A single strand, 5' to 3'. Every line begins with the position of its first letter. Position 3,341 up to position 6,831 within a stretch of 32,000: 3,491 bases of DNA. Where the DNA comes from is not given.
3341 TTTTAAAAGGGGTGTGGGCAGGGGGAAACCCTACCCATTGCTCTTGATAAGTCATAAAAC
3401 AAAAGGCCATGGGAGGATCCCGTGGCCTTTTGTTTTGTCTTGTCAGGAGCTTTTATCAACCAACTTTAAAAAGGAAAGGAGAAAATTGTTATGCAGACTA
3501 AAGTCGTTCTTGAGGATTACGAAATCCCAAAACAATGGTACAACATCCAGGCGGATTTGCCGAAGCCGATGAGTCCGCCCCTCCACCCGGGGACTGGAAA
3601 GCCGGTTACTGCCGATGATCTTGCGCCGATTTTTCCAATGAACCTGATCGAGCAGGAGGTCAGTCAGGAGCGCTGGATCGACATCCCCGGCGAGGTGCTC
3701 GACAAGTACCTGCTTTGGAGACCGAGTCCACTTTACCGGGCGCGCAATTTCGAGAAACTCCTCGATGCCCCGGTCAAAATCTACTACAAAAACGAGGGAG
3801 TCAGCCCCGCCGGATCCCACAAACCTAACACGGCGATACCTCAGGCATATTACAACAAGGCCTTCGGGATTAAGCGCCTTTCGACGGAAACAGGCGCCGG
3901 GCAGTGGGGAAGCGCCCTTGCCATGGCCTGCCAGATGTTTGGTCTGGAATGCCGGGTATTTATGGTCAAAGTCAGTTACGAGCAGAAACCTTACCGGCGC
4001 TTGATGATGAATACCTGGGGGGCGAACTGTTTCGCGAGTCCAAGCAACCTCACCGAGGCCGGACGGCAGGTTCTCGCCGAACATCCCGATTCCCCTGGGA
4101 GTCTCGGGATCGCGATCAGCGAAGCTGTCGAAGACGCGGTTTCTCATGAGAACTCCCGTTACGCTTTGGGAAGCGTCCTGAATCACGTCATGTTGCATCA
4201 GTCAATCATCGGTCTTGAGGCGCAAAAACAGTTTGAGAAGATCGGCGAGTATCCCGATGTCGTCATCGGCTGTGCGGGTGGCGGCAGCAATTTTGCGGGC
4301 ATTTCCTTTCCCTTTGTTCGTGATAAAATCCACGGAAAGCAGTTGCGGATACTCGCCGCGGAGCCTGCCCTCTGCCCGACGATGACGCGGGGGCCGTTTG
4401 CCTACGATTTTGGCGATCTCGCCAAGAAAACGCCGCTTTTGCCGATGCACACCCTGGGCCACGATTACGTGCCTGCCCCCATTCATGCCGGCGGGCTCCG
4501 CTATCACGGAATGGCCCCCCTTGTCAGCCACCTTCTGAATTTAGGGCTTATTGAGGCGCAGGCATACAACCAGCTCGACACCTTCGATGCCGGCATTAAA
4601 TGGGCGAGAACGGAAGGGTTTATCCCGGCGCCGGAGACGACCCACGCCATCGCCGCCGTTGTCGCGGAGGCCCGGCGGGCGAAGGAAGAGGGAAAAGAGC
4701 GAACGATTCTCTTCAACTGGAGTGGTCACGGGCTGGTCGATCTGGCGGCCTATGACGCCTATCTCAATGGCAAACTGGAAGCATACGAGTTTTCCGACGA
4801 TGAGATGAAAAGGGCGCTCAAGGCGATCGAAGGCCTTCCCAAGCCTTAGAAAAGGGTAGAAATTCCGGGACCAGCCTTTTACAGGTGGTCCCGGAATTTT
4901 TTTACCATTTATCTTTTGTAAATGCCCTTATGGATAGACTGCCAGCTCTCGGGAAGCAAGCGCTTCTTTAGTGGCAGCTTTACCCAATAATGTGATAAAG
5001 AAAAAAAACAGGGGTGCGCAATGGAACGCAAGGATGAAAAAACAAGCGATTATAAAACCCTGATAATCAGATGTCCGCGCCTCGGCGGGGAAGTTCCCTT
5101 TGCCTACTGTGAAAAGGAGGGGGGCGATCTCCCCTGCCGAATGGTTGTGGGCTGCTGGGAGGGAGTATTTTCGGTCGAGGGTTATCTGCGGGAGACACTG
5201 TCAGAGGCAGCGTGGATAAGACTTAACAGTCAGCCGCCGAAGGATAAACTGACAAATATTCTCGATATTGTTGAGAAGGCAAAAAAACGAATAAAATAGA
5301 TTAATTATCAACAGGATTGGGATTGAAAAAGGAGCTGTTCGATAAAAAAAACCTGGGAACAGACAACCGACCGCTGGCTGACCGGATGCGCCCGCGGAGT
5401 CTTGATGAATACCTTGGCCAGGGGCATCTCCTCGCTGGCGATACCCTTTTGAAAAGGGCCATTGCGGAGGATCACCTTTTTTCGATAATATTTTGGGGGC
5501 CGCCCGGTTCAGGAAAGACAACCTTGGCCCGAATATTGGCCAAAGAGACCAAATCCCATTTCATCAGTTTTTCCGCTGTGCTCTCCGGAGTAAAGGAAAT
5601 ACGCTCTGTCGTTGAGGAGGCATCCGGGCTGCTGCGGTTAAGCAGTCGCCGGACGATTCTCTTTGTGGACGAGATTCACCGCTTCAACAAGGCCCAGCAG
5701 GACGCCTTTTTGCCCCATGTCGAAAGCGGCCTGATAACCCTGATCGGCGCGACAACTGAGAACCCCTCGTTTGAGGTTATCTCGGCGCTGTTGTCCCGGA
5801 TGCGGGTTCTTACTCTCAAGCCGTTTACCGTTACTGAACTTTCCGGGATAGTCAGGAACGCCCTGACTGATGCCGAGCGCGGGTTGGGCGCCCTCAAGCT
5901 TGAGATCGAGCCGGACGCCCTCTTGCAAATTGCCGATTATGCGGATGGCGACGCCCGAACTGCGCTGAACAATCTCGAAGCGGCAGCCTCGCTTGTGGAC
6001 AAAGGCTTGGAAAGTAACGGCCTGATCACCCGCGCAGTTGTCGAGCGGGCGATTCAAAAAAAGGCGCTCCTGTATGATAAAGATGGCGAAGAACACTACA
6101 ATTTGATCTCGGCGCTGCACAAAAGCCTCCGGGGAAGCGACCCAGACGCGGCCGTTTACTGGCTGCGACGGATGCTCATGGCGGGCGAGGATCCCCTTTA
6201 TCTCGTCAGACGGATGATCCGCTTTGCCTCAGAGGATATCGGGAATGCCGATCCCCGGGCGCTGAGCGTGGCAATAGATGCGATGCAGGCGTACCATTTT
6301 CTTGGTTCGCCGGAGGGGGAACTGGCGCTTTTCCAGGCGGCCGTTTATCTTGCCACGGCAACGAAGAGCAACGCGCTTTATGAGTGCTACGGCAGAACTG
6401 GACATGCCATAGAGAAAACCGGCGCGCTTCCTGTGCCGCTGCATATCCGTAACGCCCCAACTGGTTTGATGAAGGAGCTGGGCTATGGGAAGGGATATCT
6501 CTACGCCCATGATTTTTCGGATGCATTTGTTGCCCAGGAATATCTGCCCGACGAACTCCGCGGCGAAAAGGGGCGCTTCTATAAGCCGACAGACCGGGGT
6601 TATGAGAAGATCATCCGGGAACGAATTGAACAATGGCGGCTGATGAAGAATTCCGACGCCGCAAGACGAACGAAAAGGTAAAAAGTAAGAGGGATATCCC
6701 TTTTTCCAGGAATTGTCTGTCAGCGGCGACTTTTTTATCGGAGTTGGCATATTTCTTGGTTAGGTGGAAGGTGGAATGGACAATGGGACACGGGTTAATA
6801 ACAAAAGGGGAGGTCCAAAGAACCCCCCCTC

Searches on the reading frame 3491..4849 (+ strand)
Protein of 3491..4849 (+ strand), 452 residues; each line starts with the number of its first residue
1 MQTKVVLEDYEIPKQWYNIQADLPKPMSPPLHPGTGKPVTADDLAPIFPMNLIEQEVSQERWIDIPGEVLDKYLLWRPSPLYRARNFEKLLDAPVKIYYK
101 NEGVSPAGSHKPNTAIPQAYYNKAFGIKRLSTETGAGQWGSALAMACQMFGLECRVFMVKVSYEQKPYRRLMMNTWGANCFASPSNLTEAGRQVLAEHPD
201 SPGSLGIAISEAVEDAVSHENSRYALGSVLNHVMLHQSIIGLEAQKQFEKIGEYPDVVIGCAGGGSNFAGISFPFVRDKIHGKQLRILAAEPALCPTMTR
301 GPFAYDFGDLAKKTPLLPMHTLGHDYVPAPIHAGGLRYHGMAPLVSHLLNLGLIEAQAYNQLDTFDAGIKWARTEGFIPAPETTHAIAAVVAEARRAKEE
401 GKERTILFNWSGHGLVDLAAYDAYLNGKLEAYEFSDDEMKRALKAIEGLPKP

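Call 7: search_protein_families(library=pfam, proteins=[window:3491-4849:+])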
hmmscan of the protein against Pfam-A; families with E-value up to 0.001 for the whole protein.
window:3491-4849:+ (452 aa): 1 family
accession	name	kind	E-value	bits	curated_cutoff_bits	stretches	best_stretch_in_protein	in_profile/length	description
PF00291.31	PALP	-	6.7e-35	121.3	35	1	76-411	5-294/295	Pyridoxal-phosphate dependent enzyme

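Call 9: find_related_loci(query=window:3491-4846:+, collection=genome_contigs, flank=3000)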
Query window:3491-4846:+ (452 aa) in genome_contigs; peptide patterns used: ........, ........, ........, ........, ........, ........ (x = any residue, [..] = any of these).
560 stretches matched a pattern; 471 encode a relative of the query (tblastn E <= 1e-3); the best 80 are kept; 80 distinct loci.
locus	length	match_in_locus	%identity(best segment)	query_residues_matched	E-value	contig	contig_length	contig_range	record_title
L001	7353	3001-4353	87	2-452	0e+0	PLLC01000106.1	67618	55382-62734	MAG: Syntrophaceae bacterium isolate fen_1170 73.20120800_E3X.7_contig_2090, whole genome shotgun sequence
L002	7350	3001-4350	86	3-452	0e+0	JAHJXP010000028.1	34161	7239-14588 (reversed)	MAG: Proteobacteria bacterium isolate UML_B.mb.18 UML_B.mb.18_k141_11184, whole genome shotgun sequence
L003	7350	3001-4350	85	2-451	0e+0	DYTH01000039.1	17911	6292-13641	MAG TPA_asm: Syntrophus aciditrophicus isolate SulCav_PC08_3_54_36 SulCav_PC08-3_2308_length_17911_cov_23.315412, whole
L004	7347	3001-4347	85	4-452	0e+0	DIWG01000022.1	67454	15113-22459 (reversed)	MAG TPA_asm: Syntrophaceae bacterium UBA6112 UBA6112_contig_11790, whole genome shotgun sequence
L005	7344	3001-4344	86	2-449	0e+0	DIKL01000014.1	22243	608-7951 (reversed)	MAG TPA_asm: Syntrophaceae bacterium UBA5619 UBA5619_contig_118033, whole genome shotgun sequence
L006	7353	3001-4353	87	2-452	0e+0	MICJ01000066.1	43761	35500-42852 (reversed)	MAG: Syntrophobacterales bacterium GWC2_56_13 gwc2_scaffold_3616, whole genome shotgun sequence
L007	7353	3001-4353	83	2-452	0e+0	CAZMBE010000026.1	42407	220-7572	MAG TPA_asm: uncultured Syntrophaceae bacterium isolate binchicken_co74_360 genome assembly, contig: NODE_1644_length_42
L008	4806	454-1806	87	2-452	0e+0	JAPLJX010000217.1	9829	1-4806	MAG: Deltaproteobacteria bacterium isolate LacPavin_0818_WC55_MAG_56_7 LacPavin_0818_WC55_scaffold_606111, whole genome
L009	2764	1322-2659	85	4-449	0e+0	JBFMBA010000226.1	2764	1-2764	MAG: Thermodesulfobacteriota bacterium isolate MAG152 MAG152_226, whole genome shotgun sequence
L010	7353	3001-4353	83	2-452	0e+0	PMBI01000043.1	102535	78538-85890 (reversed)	MAG: Syntrophaceae bacterium isolate fen_1145 73.20120700_E3M.73_contig_80487, whole genome shotgun sequence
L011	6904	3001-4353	82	2-452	0e+0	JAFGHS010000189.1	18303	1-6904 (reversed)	MAG: Deltaproteobacteria bacterium isolate Zod_Metabat.153 k87_14716817, whole genome shotgun sequence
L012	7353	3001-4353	83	2-452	0e+0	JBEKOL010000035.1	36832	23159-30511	MAG: Syntrophales bacterium isolate SPRUCE 43 SPRUCE_43_35, whole genome shotgun sequence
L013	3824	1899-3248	83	3-452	0e+0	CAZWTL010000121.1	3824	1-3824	MAG TPA_asm: uncultured Syntrophaceae bacterium isolate SRP192927_co7_456 genome assembly, contig: NODE_61620_length_382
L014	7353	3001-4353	83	2-452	0e+0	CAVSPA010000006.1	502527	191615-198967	MAG: uncultured delta proteobacterium isolate MFD01476.bin.2.167 genome assembly, contig: contig_17381, whole genome sho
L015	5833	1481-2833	83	2-452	0e+0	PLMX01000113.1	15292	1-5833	MAG: Syntrophaceae bacterium isolate fen_1164 73.20120800_E2X.21_contig_4591, whole genome shotgun sequence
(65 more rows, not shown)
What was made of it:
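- Conservation extends across three orders (call 9).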

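Call 10: search_protein_families(library=ncbifam, proteins=[window:3491-4849:+])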
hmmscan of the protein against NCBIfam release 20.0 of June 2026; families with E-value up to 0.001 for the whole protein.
window:3491-4849:+ (452 aa): 14 families
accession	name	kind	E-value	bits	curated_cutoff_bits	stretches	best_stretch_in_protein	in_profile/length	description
NF009057.0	PRK12391.1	equivalog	1.5e-225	748.8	366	1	2-439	3-440/441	TrpB-like pyridoxal phosphate-dependent enzyme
TIGR01415.1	trpB_rel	hypoth_equivalog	2e-198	659.3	518.85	1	12-428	1-419/419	TrpB-like pyridoxal phosphate-dependent enzyme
NF010376.0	PRK13803.1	equivalog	4.9e-47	161.1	819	1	75-426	257-596/600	bifunctional phosphoribosylanthranilate isomerase/tryptophan synthase subunit beta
TIGR00263.1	trpB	equivalog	9.9e-44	149.9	392.45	1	69-419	42-379/385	tryptophan synthase subunit beta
NF010375.0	PRK13802.1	equivalog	5.8e-30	104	1386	1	70-422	318-670/695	bifunctional indole-3-glycerol phosphate synthase/tryptophan synthase subunit beta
NF006050.0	PRK08197.1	equivalog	3e-09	36.1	303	1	80-197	82-194/406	threonine synthase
NF004996.0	PRK06381.1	equivalog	1.1e-08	34.5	266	1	79-184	16-116/319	threonine synthase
NF006094.0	PRK08246.1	subfamily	1.1e-06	28.3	331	1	80-300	25-208/310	serine/threonine dehydratase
NF006390.0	PRK08639.1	equivalog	4.2e-06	26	421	0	78-167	25-112/418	threonine ammonia-lyase IlvA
NF040741.1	ornith_OrtB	equivalog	1.3e-05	23.9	550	0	95-156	82-142/464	2-amino-4-oxopentanoate thiolase subunit OrtB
NF008735.0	PRK11761.1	equivalog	5e-05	22.7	413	1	93-186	25-118/296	cysteine synthase CysM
TIGR01136.1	cysKM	subfamily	7.3e-05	22.3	344.15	1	93-300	19-206/299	cysteine synthase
TIGR03945.1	PLP_SbnA_fam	equivalog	0.00021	20.5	349.95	1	91-154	17-84/304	2,3-diaminopropionate biosynthesis protein SbnA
TIGR02079.1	THD1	equivalog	0.00027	19.9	440.55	0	232-300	149-212/410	threonine ammonia-lyase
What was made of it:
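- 3491..4849 (+): trpB2 (TrpB-like PLP enzyme, 452 aa), the regulated gene. Canonical TrpB TIGR00263 scores only 150 bits against a cut-off of 392 (call 10).
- On TrpB2 (TrpB-like PLP enzyme; NF009057 / TIGR01415): TIGR00263 trpB 149.9 bits (cut-off 392.45) (call 10).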

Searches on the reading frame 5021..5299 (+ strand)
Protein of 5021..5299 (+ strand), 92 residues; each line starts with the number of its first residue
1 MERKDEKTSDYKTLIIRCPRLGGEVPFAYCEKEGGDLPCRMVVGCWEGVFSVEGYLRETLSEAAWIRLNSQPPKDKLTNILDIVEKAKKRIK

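Call 7: search_protein_families(library=pfam, proteins=[window:5021-5299:+])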
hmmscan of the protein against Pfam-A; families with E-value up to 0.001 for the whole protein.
window:5021-5299:+ (92 aa): 0 families

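Call 10: search_protein_families(library=ncbifam, proteins=[window:5021-5299:+])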
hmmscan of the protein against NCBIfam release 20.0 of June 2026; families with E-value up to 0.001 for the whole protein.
window:5021-5299:+ (92 aa): 0 families
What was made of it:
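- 5021..5299 (+): ORF92, conserved 4-Cys small protein that follows trpB2 in most relatives (possible second gene of the regulated unit elsewhere). It has no Pfam or NCBIfam match (calls 7, 10).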

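Call 45: find_homologous_proteins(query=window:5021-5296:+, max_evalue=0.001)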
Query window:5021-5296:+ (92 aa): 78 proteins with E <= 0.001 among 78 candidates.
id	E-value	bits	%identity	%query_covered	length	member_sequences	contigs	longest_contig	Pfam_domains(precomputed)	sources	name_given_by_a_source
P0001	3.3e-53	196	95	100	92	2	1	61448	-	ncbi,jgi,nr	ncbi:MAG: hypothetical protein K0B01_09045 [Syntrophobacterales bacterium]|nr:hypothetical protein [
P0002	3.0e-41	157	79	100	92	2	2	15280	-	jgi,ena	-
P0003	2.8e-33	132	66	100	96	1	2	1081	-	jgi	-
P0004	2.9e-33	132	68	98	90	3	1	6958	-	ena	-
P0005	7.6e-31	124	64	98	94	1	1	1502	-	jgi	jgi:hypothetical protein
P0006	1.7e-30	123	63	98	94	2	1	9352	-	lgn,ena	-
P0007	3.3e-30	122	64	92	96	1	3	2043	-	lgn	-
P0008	8.2e-30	121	63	89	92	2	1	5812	-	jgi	jgi:hypothetical protein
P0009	1.7e-29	120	61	89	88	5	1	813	-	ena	-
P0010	4.7e-29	118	63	95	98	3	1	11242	-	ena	-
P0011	5.7e-29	118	62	89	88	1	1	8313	-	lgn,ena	-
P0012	6.2e-29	118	62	92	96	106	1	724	-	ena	-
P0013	1.1e-28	117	64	96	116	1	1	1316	-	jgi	jgi:hypothetical protein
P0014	1.3e-28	117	62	98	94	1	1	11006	-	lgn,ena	-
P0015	1.3e-28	117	60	98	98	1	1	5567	-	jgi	jgi:hypothetical protein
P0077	8.4e-14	69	42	80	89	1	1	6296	-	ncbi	-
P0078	1.8e-12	65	45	84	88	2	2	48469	-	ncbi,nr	ncbi:MAG: hypothetical protein JRH07_11625 [Deltaproteobacteria bacterium]|nr:hypothetical protein [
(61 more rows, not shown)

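Call 58: find_encoding_contigs(protein=P0078, flank=4000, max_places=3)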
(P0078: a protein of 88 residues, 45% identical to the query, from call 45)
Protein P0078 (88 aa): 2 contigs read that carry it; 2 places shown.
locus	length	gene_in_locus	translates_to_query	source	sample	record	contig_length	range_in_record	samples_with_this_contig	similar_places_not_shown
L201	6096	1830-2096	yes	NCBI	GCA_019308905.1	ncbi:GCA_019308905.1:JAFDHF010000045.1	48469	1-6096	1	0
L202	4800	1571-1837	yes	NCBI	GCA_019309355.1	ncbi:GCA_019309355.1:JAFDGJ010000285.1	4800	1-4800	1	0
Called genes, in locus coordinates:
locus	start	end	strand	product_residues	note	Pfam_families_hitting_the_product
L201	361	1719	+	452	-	PF00291:PALP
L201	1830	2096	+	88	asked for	-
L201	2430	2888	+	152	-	PF01257:2Fe-2S_thioredx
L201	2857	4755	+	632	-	PF01257:2Fe-2S_thioredx, PF01512:Complex1_51K, PF10531:SLBB (weak), PF10589:NADH_4Fe-4S, PF00037:Fer4, PF12797:Fer4_2 (weak), PF13237:Fer4_10, PF14697:Fer4_21, +3 more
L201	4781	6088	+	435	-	PF00111:Fer2 (weak), PF13510:Fer2_4, PF12797:Fer4_2 (faint), PF12837:Fer4_6 (faint), PF14697:Fer4_21 (weak), PF12838:Fer4_7, PF00037:Fer4 (weak), PF01597:GCV_H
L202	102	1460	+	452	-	PF00291:PALP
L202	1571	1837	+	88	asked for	-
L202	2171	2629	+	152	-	PF01257:2Fe-2S_thioredx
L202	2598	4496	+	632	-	PF01257:2Fe-2S_thioredx, PF01512:Complex1_51K, PF10531:SLBB (weak), PF10589:NADH_4Fe-4S, PF00037:Fer4, PF12797:Fer4_2 (weak), PF13237:Fer4_10, PF14697:Fer4_21, +3 more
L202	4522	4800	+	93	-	PF13510:Fer2_4, PF00111:Fer2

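Call 59: find_encoding_contigs(protein=P0077, flank=4000, max_places=3)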
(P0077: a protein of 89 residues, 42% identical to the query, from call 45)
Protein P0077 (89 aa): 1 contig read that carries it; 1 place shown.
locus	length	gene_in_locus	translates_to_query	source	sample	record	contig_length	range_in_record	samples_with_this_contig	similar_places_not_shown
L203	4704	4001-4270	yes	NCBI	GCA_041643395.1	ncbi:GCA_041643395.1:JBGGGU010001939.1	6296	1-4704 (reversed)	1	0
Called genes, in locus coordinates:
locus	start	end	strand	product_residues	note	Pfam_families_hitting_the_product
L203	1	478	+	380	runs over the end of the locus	PF01073:3Beta_HSD, PF03435:Sacchrp_dh_NADP, PF05368:NmrA (weak), PF16653:Sacchrp_dh_C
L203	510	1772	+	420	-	PF00202:Aminotran_3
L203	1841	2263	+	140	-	PF00903:Glyoxalase, PF13669:Glyoxalase_4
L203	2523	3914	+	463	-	PF00291:PALP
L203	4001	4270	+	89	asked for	-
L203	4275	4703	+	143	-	?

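Call 63: predict_structure(alignment_id=A2)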
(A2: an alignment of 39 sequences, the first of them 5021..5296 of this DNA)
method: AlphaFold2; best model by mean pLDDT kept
length: 92 residues; sequences in the alignment: 39
mean_pLDDT: 62.9   pTM: 0.43
mean pLDDT of the five models: 62.9, 58.0, 55.7, 49.5, 47.3
residues with pLDDT >= 90: 0; 70-90: 33; 50-70: 46; < 50: 13
segments of 3 or more residues with pLDDT < 50: 1-4, 74-79
pLDDT, mean of each block of 10 residues (from residue 1): 50 71 71 59 72 71 71 50 54 48
secondary structure, 60 per line:
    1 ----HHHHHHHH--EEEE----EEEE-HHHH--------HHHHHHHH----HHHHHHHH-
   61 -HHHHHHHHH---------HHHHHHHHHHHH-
elements in order: H5-12 E15-18 E23-26 H28-31 H40-47 H52-59 H62-70 H80-91

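Call 66: fold_search(model_id=the predicted structure, library=pdb)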
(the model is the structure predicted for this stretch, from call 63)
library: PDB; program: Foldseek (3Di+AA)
matches with E <= 10: 10; with E <= 0.001: 0
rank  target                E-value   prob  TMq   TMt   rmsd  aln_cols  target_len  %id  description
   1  2oqm_C                2.7e+00  0.06  0.28  0.16  10.3        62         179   16  Crystal structure of a dinb family member protein (sden_0562) from shewanella denitrificans at 1.83 A resolution (released 2007-02-13)
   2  2oqm_D                5.8e+00  0.04  0.28  0.16  10.6        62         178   16  Crystal structure of a dinb family member protein (sden_0562) from shewanella denitrificans at 1.83 A resolution (released 2007-02-13)
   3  4bbq_A                7.1e+00  0.03  0.21  0.18   6.3        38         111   18  Crystal structure of the CXXC and PHD domain of Human Lysine-specific Demethylase 2A (KDM2A)(FBXL11) (released 2012-10-10)
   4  5vo0_D                7.1e+00  0.03  0.18  0.12   5.1        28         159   28  Structure of a TRAF6-Ubc13~Ub complex (released 2017-12-06)
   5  7wh9_A                7.1e+00  0.01  0.16  0.04  13.1        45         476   20  holo structure of emodin 1-OH O-methyltransferase complex with emodin and S-Adenosyl-L-homocysteine (released 2023-01-11)
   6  8f8y_B                7.1e+00  0.01  0.14  0.04  11.0        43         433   21  PHF2 (PHD+JMJ) in Complex with VRK1 N-Terminal Peptide (released 2023-01-18)
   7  7l3l_B                7.6e+00  0.06  0.25  0.22   2.6        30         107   17  Structure of TRAF5 and TRAF6 RING Hetero dimer (released 2021-02-17)
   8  3app                  7.6e+00  0.02  0.12  0.04   6.5        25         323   20  STRUCTURE AND REFINEMENT OF PENICILLOPEPSIN AT 1.8 ANGSTROMS RESOLUTION (released 1991-01-15)
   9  2pc9_B                8.1e+00  0.02  0.15  0.04   4.5        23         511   26  Crystal Structure Of ATP-Dependent Phosphoenolpyruvate Carboxykinase From Thermus thermophilus HB8 (released 2007-10-02)
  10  7d8n_A                8.1e+00  0.01  0.23  0.05  11.3        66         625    9  Structure of the inactive form of wild-type peptidylarginine deiminase type III (PAD3) crystallized under the conditio (released 2021-06-02)
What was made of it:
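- Tried and rejected: Foldseek against the PDB gave nothing with E < 1 (calls 63, 66).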

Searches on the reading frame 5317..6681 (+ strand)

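Call 7: search_protein_families(library=pfam, proteins=[window:5317-6681:+])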
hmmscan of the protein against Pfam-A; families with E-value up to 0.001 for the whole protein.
window:5317-6681:+ (454 aa): 15 families
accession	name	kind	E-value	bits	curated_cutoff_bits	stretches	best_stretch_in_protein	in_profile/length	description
PF12002.13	MgsA_C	-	5.3e-67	225.3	27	1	273-440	1-166/167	MgsA AAA+ ATPase C terminal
PF16193.11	AAA_assoc_2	-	1.8e-26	92.7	34.3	1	193-272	3-81/81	AAA C-terminal domain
PF00004.35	AAA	-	6.4e-16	59.4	21.2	1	57-165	1-126/131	ATPase family associated with various cellular activities (AAA)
PF05496.18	RuvB_N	-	7.4e-15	55.5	27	1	24-143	1-116/159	Holliday junction DNA helicase RuvB P-loop domain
PF13173.12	AAA_14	-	2.6e-06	27.9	27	1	57-175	5-128/129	AAA domain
PF01078.27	Mg_chelatase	-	2.3e-05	24.3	20.3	0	48-75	18-43/207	Magnesium chelatase, subunit ChlI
PF13207.12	AAA_17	-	4.3e-05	24.3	27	1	61-109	2-50/136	AAA domain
PF20720.3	nSTAND3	-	4.4e-05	23.7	27.2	1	57-102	20-64/155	Novel STAND NTPase 3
PF00158.32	Sigma54_activat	-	5.8e-05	23.3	20.2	0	102-157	85-140/168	Sigma-54 interaction domain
PF13238.12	AAA_18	-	5.9e-05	24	29.4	1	57-102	1-35/128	AAA domain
PF13401.12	AAA_22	-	8.9e-05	23.3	27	1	57-127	8-82/130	AAA domain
PF13191.12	AAA_16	-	9.2e-05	23.4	32.6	0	57-81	27-51/167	AAA ATPase domain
PF07728.20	AAA_5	-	0.00018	22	22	0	57-137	2-92/139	AAA domain (dynein-related subfamily)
PF21960.2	RCF1-5-like_lid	-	0.00075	19.8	27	0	194-224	11-42/43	RCF1/5-like, AAA+ ATPase lid domain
PF13671.12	AAA_33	-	0.00096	19.9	27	0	57-93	2-38/143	AAA domain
